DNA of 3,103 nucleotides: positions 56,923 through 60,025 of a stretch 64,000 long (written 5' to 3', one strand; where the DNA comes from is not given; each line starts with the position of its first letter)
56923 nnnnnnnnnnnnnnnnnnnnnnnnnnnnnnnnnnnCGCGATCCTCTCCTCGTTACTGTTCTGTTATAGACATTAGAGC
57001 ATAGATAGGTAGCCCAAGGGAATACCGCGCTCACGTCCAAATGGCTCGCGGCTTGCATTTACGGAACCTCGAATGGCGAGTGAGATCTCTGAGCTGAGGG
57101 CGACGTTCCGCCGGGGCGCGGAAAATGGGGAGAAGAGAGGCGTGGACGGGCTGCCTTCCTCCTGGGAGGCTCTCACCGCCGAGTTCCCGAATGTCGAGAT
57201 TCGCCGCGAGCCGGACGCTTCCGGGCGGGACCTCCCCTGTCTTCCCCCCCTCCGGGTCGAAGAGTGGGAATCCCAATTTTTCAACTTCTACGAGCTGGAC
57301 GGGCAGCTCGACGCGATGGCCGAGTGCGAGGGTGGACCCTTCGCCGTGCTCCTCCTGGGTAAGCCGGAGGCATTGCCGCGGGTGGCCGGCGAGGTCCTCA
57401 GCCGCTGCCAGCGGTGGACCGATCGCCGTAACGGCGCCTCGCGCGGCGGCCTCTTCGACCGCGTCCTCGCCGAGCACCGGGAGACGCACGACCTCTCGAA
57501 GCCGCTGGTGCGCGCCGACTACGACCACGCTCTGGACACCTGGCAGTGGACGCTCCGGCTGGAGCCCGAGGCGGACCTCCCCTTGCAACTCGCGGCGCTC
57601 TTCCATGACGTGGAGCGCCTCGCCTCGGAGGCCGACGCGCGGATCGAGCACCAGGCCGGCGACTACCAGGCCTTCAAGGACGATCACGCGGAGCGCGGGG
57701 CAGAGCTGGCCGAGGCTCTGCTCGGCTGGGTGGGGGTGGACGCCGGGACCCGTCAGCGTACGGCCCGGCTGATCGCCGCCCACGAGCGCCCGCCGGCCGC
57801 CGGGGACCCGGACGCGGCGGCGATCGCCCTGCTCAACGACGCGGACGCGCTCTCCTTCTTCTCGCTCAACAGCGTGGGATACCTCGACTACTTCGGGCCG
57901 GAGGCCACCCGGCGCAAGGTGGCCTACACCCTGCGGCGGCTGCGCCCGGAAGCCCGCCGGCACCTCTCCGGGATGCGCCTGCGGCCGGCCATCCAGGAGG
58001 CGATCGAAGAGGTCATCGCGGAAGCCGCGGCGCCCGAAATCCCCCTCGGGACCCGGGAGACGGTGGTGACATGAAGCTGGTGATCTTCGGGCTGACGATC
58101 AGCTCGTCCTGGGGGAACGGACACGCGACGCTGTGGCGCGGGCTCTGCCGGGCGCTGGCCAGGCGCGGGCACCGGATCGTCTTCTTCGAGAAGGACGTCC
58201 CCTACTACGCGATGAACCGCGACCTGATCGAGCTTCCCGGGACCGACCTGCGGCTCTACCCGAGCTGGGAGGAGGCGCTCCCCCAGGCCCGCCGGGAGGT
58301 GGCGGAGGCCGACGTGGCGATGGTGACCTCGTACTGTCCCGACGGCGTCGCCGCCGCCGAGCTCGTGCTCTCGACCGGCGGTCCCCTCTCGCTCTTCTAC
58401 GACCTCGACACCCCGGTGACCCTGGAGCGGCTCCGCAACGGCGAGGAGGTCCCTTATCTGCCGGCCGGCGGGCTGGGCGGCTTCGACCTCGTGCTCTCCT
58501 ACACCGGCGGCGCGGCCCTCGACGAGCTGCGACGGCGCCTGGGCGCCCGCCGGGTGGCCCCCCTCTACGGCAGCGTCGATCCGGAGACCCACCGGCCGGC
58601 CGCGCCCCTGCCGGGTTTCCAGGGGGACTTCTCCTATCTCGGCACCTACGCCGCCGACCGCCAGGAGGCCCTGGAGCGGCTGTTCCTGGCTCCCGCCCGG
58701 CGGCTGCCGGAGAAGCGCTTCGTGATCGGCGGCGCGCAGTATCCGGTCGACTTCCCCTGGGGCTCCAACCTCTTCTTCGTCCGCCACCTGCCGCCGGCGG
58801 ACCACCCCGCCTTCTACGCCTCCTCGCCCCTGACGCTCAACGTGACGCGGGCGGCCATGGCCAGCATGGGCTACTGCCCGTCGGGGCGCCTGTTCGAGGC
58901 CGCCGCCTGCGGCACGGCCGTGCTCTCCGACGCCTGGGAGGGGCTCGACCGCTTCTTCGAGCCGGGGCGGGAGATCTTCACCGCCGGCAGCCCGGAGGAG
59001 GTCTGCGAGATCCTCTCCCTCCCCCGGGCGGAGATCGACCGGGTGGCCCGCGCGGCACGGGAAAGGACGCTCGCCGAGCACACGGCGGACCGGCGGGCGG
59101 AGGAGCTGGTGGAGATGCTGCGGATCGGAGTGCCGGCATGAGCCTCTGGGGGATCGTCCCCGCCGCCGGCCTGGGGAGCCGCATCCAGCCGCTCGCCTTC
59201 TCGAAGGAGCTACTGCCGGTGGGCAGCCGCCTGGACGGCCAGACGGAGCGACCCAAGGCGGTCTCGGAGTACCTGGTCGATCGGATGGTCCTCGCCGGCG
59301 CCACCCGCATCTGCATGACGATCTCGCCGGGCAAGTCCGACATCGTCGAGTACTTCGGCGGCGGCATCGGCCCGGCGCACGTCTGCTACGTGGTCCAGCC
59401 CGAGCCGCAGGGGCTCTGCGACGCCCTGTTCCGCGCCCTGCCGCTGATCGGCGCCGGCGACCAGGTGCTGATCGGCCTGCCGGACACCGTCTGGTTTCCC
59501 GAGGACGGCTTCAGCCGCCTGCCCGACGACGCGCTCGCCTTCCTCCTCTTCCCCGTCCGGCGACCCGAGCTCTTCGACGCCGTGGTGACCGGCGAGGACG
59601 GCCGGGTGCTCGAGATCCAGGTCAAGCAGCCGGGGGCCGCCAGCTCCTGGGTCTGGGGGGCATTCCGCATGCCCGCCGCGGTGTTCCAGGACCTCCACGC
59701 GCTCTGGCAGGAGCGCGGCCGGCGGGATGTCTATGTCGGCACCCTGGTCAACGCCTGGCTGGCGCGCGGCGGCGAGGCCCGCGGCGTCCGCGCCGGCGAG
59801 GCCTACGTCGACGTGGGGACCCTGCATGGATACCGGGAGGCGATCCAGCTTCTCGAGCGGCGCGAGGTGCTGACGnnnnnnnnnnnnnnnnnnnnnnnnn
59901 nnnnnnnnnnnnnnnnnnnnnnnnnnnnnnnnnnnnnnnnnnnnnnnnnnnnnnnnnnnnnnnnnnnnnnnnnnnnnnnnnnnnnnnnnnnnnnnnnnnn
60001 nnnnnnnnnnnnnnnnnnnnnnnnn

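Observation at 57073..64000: Seven-gene coupled operon (HD-like, CgeB-like GT, nucleotidyltransferase, GH-A-like, LmbE deacetylase, GT4, FemAB/GNAT-like) convergent with myo-inositol-1-phosphate synthase: candidate inositol-glycoside or mycothiol-like pathway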

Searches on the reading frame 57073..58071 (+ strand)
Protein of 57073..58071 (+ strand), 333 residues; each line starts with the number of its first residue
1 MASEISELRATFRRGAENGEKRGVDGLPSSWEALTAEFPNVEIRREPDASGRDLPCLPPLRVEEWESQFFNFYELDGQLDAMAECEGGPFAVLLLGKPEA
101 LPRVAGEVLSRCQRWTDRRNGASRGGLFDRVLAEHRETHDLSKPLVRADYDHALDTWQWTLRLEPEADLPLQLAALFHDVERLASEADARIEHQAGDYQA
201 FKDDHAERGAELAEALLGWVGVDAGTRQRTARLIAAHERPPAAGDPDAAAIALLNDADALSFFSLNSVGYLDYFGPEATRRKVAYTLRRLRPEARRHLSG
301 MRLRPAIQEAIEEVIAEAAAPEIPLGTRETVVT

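Call 6: search_protein_families(library=pfam, proteins=[window:57073-58071:+], max_evalue=0.01)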
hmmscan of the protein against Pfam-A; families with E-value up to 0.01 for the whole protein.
window:57073-58071:+ (333 aa): 2 families
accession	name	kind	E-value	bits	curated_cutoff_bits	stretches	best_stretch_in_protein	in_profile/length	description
PF13875.12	DUF4202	-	3.6e-22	79.5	35.1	1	138-310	17-182/183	Domain of unknown function (DUF4202)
PF01966.28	HD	-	0.0004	21.1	22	1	150-261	2-114/116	HD domain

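Call 7: search_protein_families(library=ncbifam, proteins=[window:57073-58071:+], max_evalue=0.01)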
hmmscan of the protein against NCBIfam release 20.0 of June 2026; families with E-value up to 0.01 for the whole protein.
window:57073-58071:+ (333 aa): 1 family
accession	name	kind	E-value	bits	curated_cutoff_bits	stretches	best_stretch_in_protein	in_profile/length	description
TIGR00277.1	HDIG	domain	0.0015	18.4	27.6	1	164-216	20-68/84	HDIG domain-containing metalloprotein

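Call 44: search_solved_structures(query=window:57073-58071:+, max_evalue=0.1)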
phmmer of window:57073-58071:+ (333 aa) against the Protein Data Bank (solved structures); distinct sequences matched with E-value up to 0.1: 1.
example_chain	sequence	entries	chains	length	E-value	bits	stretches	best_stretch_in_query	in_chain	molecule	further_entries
2pq7_A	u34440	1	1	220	0.077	15.4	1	203-269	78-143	Predicted HD superfamily hydrolase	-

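Call 63: find_homologous_proteins(query=window:57073-58071:+, max_evalue=0.00001)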
Query window:57073-58071:+ (333 aa): 1203 proteins with E <= 0.00001 among 8000 candidates; the best 120 are listed.
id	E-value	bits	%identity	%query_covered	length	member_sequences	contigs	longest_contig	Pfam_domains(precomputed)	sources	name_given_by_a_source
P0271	2.7e-218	742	100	100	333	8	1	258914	PF13875.13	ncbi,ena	-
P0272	6.9e-169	579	79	100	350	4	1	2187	PF13875.13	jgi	jgi:hypothetical protein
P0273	1.1e-148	513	77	90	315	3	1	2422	PF13875.13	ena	-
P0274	1.2e-144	500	77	90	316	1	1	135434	PF13875.13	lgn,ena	-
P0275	3.8e-143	495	72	93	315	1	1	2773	PF13875.13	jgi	jgi:hypothetical protein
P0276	1.3e-139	483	72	94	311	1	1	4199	PF13875.13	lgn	-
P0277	1.5e-139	483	72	92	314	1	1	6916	PF13875.13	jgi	jgi:hypothetical protein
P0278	1.8e-139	483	72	95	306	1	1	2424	PF13875.13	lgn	-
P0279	2.4e-139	482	71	93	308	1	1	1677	PF13875.13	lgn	-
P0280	6.5e-139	481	71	95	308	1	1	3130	PF13875.13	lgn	-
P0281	1.1e-138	480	73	93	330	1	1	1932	PF13875.13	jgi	jgi:hypothetical protein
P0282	2.8e-138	479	72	95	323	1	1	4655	PF13875.13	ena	-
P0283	5.7e-138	478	72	94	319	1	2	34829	PF13875.13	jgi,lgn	jgi:hypothetical protein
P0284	8.2e-138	477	72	95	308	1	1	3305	PF13875.13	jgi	jgi:hypothetical protein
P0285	4.0e-137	475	73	90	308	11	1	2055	PF13875.13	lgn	-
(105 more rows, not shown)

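Call 65: find_encoding_contigs(protein=P0271, flank=10000, max_places=2)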
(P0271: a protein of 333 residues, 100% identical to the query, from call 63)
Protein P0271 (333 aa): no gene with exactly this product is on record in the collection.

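Call 74: predict_structure(alignment_id=A3)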
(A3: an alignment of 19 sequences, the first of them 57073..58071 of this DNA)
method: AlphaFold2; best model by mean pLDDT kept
length: 333 residues; sequences in the alignment: 19
mean_pLDDT: 83.5   pTM: 0.85
mean pLDDT of the five models: 83.5, 82.0, 77.8, 76.5, 75.1
residues with pLDDT >= 90: 149; 70-90: 132; 50-70: 31; < 50: 21
segments of 3 or more residues with pLDDT < 50: 1-3, 15-20, 323-333
pLDDT, mean of each block of 10 residues (from residue 1): 65 56 59 82 70 80 90 89 79 89 91 87 92 89 85 95 96 94 63 76 90 95 98 93 93 96 91 89 90 89 92 83 42 36
secondary structure, 60 per line:
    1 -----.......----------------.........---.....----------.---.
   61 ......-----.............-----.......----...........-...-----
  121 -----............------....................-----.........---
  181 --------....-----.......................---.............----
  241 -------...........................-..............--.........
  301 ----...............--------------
elements in order: E6-12 H29-37 E41-45 H62-66 H72-84 E90-96 H101-111 H126-137 H144-163 H169-177 H189-192 H198-220 H224-236 H248-274 H276-289 H292-300 H305-319

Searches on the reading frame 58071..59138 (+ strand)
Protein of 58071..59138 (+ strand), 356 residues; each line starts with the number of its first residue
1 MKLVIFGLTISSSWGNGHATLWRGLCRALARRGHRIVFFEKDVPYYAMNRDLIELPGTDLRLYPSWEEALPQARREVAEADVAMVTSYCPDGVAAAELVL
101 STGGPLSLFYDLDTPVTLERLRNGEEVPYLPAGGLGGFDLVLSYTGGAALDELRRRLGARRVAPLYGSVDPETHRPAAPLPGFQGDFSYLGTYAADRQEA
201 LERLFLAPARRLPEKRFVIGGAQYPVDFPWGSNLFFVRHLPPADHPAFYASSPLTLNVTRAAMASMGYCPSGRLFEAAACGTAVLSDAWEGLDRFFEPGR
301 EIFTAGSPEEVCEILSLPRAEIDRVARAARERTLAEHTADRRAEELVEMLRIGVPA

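Call 6: search_protein_families(library=pfam, proteins=[window:58071-59138:+], max_evalue=0.01)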
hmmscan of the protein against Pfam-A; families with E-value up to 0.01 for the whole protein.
window:58071-59138:+ (356 aa): 2 families
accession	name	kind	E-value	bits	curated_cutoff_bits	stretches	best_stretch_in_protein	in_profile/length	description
PF13524.12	Glyco_trans_1_2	-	5.5e-40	137.1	25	1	198-347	2-143/144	Glycosyl transferase-like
PF13439.12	Glyco_transf_4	-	0.0027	18.2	28.5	1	16-106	2-99/170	Glycosyltransferase Family 4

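Call 7: search_protein_families(library=ncbifam, proteins=[window:58071-59138:+], max_evalue=0.01)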
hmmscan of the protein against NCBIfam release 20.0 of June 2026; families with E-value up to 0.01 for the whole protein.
window:58071-59138:+ (356 aa): 0 families

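Call 41: search_solved_structures(query=window:58071-59138:+, max_evalue=0.01)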
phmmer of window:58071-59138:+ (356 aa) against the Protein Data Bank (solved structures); distinct sequences matched with E-value up to 0.01: 0.

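Call 83: search_solved_structures(query=A4, max_evalue=0.1)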
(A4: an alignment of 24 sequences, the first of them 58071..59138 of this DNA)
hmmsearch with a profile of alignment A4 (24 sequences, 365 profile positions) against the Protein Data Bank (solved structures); distinct sequences matched with E-value up to 0.1: 20.
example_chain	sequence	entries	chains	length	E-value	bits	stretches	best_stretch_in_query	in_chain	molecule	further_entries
6wvs_A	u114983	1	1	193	3.2e-07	32.7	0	281-327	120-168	DeNovoTIM15 hyperstable de novo TIM barrel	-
2jjm_A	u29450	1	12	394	9e-05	24.6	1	274-355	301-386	GLYCOSYL TRANSFERASE, GROUP 1 FAMILY PROTEIN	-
3mbo_A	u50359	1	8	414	0.00011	24.4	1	274-355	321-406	Glycosyltransferase, group 1 family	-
7osu_A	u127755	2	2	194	0.00019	23.6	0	280-328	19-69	sTIM11noCys-SB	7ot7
6yqy_A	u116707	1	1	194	0.00021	23.4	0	281-328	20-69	de novo designed TIM barrel sTIM11noCys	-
7osv_A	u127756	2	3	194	0.00024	23.2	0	285-327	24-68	DeNovoTIM6-SB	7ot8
5bvl_A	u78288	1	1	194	0.00025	23.2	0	281-329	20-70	designed TIM barrel sTIM11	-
6z2i_A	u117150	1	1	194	0.00048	22.2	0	285-327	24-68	de novo designed TIM barrel DeNovoTIM6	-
7p12_A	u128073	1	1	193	0.0007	21.7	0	281-329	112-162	DeNovoTIM13-SB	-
6kih_A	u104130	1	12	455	0.00088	21.4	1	275-355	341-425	Tll1590 protein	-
6yqx_A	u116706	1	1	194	0.0012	20.9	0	281-329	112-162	de novo designed TIM barrel DeNovoTIM13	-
6tvp_A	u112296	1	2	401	0.0015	20.6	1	129-355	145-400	Alpha-maltose-1-phosphate synthase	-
8r8n_A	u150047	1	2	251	0.0018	20.4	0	281-328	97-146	HalluTIM2-2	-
7a8s_A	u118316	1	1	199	0.0025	19.9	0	281-328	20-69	sTIM11_h3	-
3okc_A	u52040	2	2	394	0.0061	18.6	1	274-357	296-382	GDP-mannose-dependent alpha-(1-6)-phosphatidylinositol monomannoside mannosyltransferase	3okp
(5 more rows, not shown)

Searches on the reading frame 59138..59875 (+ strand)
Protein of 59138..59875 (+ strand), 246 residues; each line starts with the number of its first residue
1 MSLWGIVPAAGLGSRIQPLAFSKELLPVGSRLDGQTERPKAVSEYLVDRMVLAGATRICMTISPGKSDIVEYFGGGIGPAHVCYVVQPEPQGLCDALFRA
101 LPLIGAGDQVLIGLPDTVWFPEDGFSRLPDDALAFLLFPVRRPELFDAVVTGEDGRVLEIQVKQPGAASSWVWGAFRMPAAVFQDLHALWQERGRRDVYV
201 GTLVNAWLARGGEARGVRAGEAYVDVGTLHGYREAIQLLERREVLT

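Call 6: search_protein_families(library=pfam, proteins=[window:59138-59875:+], max_evalue=0.01)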
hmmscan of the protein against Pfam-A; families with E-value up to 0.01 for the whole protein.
window:59138-59875:+ (246 aa): 2 families
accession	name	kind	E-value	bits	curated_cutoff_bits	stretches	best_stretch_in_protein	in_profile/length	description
PF00483.29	NTP_transferase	-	8.2e-07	29.3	21.2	1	5-240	2-243/245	Nucleotidyl transferase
PF12804.13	NTP_transf_3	-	0.0098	16.5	27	0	5-198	1-153/160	MobA-like NTP transferase domain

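Call 7: search_protein_families(library=ncbifam, proteins=[window:59138-59875:+], max_evalue=0.01)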
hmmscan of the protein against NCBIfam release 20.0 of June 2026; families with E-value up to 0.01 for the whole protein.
window:59138-59875:+ (246 aa): 8 families
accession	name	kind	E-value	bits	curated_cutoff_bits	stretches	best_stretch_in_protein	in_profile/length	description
TIGR03992.1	Arch_glmU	subfamily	3.4e-11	42.7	292.1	1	6-227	4-215/393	bifunctional sugar-1-phosphate nucleotidylyltransferase/acetyltransferase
TIGR01207.1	rmlA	equivalog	1.8e-09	37.1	360.65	1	5-240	2-237/286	glucose-1-phosphate thymidylyltransferase RfbA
TIGR01208.1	rmlA_long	equivalog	2e-09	36.8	320.25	1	5-239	2-234/353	glucose-1-phosphate thymidylyltransferase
TIGR01099.1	galU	equivalog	3.2e-08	33.5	326.8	1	6-73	5-65/261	UTP--glucose-1-phosphate uridylyltransferase GalU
NF041313.1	UDPGP_AglF_Halo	equivalog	4.6e-08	32.8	400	1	5-229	3-224/234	UTP--glucose-1-phosphate uridylyltransferase AglF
NF012024.0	PRK15480.1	equivalog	0.00045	19.4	588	1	5-123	6-118/292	glucose-1-phosphate thymidylyltransferase RfbA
NF007516.0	PRK10122.1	equivalog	0.00078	18.7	534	0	3-73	4-67/297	UTP--glucose-1-phosphate uridylyltransferase GalF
TIGR01105.1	galF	equivalog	0.0095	15.1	659.2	0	3-73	4-67/297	GalU regulator GalF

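Call 43: search_solved_structures(query=window:59138-59875:+, max_evalue=0.001)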
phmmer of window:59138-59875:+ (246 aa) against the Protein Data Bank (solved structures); distinct sequences matched with E-value up to 0.001: 23.
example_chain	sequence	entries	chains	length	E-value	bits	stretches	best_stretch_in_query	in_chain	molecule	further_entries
1lvw_A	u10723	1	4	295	1.6e-09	40.5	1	4-240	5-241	glucose-1-phosphate thymidylyltransferase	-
4ho0_A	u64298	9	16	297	1.9e-08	37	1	5-241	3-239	Glucose-1-phosphate thymidylyltransferase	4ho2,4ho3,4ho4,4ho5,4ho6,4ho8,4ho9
5ids_A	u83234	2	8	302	3.4e-08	36.2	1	5-239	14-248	Glucose-1-phosphate thymidylyltransferase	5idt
1fxo_A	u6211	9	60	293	1.2e-07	34.3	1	4-239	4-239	GLUCOSE-1-PHOSPHATE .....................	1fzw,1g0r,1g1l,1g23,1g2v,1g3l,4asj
3zlk_A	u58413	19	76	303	1.4e-07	34.2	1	4-239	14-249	GLUCOSE-1-PHOSPHATE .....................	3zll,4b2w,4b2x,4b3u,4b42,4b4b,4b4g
4arw_A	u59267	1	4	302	1.4e-07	34.2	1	4-239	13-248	GLUCOSE-1-PHOSPHATE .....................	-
6b5e_A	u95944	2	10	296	1.7e-07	33.9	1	5-243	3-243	Glucose-1-phosphate thymidylyltransferase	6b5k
1h5s_D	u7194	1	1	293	1e-06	31.3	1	5-237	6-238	Glucose-1-phosphate thymidylyltransferase 1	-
6n0u_A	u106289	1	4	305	1.2e-06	31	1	3-235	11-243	Glucose-1-phosphate thymidylyltransferase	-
5ify_A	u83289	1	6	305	1.4e-06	30.9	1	3-235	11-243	Glucose-1-phosphate thymidylyltransferase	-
1h5r_A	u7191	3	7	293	2e-06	30.4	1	5-237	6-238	GLUCOSE-1-PHOSPHATE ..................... | Glucose-1-phosphate thymidylyltransferase 1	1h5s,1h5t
1h5r_B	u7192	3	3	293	2.2e-06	30.2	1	5-237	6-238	GLUCOSE-1-PHOSPHATE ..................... | Glucose-1-phosphate thymidylyltransferase 1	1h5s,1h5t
1mc3_A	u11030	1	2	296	4.6e-06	29.2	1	4-237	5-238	GLUCOSE-1-PHOSPHATE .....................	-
1h5s_A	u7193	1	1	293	7e-06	28.6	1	5-235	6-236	Glucose-1-phosphate thymidylyltransferase 1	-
2ux8_A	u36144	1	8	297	1.1e-05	28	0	6-127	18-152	GLUCOSE-1-PHOSPHATE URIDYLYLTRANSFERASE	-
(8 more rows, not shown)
